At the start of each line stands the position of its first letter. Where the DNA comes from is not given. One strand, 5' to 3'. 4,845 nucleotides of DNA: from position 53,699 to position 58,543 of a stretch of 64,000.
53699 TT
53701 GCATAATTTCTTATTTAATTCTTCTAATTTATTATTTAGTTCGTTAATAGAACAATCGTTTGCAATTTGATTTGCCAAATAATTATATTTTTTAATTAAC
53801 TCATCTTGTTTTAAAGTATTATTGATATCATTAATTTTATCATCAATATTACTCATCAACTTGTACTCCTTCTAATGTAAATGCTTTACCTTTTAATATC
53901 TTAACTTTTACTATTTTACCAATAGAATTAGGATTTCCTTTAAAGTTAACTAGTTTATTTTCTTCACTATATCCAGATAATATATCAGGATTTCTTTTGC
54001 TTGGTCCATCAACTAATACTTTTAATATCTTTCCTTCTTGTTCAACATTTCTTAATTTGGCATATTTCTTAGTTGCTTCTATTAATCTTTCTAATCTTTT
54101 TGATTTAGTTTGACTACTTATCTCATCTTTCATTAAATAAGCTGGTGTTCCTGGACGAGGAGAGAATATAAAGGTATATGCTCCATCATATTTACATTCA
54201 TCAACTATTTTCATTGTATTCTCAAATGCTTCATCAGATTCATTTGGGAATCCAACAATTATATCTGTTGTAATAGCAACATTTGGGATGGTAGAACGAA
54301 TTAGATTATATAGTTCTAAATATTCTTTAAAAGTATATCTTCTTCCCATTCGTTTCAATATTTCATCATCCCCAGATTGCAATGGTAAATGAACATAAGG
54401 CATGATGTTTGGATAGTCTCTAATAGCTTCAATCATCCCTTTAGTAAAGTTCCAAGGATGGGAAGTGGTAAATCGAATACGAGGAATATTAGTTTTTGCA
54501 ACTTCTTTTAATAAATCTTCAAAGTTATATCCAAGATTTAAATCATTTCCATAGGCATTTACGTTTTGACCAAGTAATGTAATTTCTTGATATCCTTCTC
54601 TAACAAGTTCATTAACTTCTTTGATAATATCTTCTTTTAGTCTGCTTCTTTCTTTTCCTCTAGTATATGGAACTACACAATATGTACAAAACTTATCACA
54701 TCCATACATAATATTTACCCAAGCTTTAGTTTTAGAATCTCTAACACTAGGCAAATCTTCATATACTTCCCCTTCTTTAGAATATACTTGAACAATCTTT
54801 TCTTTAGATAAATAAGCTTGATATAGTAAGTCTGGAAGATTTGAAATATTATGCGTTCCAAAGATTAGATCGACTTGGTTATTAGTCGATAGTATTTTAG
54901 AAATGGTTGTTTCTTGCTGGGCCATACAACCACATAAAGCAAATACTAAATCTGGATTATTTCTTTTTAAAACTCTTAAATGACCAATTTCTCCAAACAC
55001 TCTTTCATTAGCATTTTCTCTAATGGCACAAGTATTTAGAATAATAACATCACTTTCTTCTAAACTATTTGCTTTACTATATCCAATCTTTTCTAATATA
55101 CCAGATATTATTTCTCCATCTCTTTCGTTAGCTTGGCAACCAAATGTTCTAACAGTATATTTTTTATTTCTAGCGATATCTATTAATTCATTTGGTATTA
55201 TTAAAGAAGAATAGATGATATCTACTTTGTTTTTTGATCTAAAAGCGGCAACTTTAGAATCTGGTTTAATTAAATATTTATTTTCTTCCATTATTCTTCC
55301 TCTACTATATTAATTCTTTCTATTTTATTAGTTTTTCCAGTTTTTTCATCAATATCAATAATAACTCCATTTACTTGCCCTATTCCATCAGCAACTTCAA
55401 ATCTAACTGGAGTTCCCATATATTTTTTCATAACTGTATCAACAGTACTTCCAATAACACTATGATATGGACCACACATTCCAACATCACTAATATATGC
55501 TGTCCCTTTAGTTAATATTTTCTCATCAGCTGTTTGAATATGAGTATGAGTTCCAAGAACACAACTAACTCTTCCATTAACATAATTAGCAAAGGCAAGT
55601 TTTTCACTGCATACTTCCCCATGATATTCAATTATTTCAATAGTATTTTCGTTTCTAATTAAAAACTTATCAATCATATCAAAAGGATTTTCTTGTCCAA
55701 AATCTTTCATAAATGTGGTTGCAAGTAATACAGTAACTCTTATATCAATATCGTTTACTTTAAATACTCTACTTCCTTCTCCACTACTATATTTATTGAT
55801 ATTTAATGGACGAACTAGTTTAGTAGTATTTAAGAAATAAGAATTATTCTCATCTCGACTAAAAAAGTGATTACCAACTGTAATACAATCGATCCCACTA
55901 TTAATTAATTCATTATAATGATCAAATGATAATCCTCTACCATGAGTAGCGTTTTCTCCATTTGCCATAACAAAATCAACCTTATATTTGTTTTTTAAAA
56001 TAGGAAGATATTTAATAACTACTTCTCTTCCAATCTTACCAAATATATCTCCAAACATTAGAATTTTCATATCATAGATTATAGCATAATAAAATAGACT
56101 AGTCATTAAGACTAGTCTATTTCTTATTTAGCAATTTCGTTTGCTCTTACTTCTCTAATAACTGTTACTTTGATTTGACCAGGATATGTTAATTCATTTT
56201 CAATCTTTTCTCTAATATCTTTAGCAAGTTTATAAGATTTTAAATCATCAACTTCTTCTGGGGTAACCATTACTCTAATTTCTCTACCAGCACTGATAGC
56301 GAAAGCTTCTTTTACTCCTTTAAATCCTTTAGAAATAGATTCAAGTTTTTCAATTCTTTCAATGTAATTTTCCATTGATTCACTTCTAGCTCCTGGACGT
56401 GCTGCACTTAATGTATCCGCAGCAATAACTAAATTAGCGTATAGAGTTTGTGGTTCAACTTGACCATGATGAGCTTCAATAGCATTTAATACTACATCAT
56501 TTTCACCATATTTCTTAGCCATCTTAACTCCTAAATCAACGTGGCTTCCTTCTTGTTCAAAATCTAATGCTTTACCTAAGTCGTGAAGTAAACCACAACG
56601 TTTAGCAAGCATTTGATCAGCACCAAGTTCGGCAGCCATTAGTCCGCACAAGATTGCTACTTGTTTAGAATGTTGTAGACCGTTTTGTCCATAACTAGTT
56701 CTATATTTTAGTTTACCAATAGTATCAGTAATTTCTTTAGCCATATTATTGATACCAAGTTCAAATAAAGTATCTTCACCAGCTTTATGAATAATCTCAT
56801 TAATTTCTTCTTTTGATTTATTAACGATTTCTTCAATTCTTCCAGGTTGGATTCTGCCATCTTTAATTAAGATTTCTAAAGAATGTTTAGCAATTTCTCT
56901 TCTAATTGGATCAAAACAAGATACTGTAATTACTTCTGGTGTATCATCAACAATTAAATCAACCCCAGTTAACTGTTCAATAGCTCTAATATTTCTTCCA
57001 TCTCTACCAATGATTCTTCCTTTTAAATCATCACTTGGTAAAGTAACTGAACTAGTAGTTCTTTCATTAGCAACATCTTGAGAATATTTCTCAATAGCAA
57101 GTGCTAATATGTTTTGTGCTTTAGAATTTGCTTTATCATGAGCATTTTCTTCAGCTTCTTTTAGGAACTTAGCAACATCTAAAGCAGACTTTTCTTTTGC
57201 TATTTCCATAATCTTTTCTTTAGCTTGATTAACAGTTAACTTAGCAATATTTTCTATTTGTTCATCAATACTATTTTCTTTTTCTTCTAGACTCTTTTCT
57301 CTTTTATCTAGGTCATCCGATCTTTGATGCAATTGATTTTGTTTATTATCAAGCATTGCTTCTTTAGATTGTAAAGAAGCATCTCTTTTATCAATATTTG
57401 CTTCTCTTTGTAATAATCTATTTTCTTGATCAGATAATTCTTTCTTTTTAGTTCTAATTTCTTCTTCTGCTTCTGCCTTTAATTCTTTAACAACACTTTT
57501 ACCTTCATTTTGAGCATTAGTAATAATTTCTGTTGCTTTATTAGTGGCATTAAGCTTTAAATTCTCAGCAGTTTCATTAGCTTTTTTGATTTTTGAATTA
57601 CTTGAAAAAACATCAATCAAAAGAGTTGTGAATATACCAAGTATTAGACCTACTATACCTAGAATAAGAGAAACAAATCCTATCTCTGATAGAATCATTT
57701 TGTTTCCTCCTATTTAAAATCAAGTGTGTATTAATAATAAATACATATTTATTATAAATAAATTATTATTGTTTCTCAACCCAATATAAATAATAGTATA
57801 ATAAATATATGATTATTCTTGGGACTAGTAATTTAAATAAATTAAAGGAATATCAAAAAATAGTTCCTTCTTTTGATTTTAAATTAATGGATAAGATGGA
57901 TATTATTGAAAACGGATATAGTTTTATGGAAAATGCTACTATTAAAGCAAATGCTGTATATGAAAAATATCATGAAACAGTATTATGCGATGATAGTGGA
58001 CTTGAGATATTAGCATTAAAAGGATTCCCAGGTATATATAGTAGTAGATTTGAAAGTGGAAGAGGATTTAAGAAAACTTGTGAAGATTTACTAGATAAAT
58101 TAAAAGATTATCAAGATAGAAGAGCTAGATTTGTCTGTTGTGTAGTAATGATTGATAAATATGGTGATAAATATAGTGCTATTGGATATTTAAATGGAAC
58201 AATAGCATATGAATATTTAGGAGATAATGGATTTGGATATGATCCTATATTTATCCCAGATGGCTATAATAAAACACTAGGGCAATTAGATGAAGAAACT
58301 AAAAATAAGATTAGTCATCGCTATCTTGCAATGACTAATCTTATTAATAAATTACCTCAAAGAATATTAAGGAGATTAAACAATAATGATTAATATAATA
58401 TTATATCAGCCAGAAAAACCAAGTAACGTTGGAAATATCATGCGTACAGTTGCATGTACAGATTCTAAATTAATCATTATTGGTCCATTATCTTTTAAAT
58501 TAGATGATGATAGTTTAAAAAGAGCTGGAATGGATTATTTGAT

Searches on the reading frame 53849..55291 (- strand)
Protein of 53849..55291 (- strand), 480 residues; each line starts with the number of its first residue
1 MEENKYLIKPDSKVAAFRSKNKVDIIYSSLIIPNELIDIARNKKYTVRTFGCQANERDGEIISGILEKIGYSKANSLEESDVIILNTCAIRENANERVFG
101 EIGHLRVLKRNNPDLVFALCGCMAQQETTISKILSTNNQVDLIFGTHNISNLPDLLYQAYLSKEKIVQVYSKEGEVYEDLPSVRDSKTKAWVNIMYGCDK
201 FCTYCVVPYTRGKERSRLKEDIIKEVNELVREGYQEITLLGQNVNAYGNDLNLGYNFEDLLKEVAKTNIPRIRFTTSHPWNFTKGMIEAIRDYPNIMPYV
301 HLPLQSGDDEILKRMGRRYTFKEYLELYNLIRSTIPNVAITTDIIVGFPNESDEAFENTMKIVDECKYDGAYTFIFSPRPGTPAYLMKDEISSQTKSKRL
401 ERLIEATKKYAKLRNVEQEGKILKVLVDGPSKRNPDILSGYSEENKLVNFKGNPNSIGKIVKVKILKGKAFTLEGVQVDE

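Call 68: search_protein_families(library=pfam, proteins=[window:53849-55291:-], max_evalue=0.00001)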
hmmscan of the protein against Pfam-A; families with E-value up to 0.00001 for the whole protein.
window:53849-55291:- (480 aa): 3 families
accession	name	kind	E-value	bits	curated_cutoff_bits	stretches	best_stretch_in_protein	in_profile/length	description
PF04055.27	Radical_SAM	-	3.2e-32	112.4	29.5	1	192-361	1-164/166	Radical SAM superfamily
PF00919.26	UPF0004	-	8.6e-27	93.5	27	1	44-145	1-98/98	Uncharacterized protein family UPF0004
PF01938.26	TRAM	-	4.1e-12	46.2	21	1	418-475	3-58/61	TRAM domain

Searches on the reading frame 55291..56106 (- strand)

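Call 69: search_protein_families(library=pfam, proteins=[window:55291-56106:-], max_evalue=0.001)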
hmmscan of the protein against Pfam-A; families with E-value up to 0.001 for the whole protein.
window:55291-56106:- (271 aa): 2 families
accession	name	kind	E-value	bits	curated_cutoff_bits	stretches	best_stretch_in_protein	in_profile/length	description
PF13277.11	YmdB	-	1.5e-87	293.5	27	1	16-265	1-253/253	YmdB-like protein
PF00149.33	Metallophos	-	8.1e-07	30.1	21.5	1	13-190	1-190/191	Calcineurin-like phosphoesterase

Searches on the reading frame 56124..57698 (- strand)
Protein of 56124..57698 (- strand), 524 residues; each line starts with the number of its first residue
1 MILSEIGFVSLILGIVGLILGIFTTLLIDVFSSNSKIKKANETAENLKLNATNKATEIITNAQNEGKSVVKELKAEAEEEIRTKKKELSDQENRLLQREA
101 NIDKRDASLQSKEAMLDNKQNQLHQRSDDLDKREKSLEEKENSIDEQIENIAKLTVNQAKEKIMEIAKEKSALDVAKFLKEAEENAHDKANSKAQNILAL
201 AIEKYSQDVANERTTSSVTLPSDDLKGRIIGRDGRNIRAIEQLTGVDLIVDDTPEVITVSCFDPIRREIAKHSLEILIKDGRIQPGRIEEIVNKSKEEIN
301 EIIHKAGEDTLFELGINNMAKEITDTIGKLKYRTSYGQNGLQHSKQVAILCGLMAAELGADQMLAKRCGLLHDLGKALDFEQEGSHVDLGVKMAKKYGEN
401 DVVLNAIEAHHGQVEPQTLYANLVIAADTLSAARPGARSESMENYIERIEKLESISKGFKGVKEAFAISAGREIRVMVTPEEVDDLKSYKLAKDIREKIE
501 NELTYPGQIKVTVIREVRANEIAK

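Call 68: search_protein_families(library=pfam, proteins=[window:56124-57698:-], max_evalue=0.00001)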
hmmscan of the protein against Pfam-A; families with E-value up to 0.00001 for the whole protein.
window:56124-57698:- (524 aa): 3 families
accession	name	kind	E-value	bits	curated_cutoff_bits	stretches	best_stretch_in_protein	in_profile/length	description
PF12072.13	RNase_Y_N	-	7.4e-39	133.7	32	1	11-208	3-200/201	RNase Y N-terminal region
PF01966.28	HD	-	2.1e-19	70.3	22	1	341-432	2-115/116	HD domain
PF00013.35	KH_1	-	5e-09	36.2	21.5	1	218-273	4-63/66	KH domain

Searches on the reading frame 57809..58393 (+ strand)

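Call 69: search_protein_families(library=pfam, proteins=[window:57809-58393:+], max_evalue=0.001)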
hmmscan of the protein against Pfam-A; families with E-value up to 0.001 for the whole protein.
window:57809-58393:+ (194 aa): 1 family
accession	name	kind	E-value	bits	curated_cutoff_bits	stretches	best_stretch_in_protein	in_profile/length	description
PF01725.21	Ham1p_like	-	1.1e-53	182.4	22.5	1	2-180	1-185/186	Ham1 family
